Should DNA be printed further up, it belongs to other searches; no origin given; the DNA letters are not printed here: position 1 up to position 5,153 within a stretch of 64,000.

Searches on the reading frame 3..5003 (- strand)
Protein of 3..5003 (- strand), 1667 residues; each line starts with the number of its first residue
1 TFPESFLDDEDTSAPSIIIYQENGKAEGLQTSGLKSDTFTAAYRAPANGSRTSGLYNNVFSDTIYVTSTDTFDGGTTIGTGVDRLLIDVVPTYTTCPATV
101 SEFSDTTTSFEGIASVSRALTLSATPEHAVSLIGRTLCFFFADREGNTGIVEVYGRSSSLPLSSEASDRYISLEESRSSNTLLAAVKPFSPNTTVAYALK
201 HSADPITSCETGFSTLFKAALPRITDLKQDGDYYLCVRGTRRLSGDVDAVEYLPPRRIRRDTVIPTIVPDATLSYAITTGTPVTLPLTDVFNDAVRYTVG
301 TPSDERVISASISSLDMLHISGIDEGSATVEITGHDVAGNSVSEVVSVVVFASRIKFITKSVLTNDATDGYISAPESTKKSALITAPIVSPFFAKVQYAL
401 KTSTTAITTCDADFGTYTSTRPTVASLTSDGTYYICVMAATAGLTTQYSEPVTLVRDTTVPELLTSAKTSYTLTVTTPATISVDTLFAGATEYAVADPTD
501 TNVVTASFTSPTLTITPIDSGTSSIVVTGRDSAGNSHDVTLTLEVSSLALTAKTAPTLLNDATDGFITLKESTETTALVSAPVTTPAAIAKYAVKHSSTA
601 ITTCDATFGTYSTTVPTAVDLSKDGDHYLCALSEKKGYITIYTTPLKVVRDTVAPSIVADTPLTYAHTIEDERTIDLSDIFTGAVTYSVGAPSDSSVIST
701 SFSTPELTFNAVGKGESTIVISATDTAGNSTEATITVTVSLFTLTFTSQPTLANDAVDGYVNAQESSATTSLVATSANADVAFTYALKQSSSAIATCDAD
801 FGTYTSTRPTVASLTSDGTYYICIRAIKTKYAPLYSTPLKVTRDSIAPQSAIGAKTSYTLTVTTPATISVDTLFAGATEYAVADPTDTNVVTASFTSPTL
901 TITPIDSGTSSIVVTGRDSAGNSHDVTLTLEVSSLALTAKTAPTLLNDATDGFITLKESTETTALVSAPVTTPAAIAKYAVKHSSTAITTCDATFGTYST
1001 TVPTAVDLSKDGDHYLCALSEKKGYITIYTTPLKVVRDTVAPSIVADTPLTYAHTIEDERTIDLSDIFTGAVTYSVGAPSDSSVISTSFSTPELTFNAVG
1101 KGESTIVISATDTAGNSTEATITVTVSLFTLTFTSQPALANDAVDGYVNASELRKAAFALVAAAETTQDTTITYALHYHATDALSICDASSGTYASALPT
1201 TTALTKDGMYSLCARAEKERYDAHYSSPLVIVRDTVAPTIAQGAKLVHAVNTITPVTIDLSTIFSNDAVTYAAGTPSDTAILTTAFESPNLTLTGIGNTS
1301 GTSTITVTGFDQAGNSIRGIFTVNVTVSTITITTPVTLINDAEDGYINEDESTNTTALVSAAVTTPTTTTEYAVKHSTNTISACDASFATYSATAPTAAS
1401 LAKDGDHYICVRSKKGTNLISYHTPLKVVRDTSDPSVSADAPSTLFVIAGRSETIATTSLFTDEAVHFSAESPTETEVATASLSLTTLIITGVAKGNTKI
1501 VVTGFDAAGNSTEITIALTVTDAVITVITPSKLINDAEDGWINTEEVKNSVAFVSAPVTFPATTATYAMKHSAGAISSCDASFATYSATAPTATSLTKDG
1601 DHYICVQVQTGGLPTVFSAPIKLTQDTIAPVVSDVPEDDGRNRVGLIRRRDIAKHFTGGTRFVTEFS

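Call 12: search_protein_families(library=pfam, proteins=[window:3-5003:-], max_evalue=0.01)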
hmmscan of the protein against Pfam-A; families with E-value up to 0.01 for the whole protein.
window:3-5003:- (1667 aa): 4 families
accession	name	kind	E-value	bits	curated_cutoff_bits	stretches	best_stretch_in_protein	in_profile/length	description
PF09136.16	Glucodextran_B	-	7.1e-06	26.3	27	0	714-740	56-82/83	Glucodextranase, domain B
PF24110.1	DUF7385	-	0.0035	17.4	28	0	1383-1423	31-71/72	Family of unknown function (DUF7385)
PF02494.22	HYR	-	0.0052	17.5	21.7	0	1252-1325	17-81/81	HYR domain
PF15418.12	DUF4625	-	0.0066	17.2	27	0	698-739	93-130/131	Domain of unknown function (DUF4625)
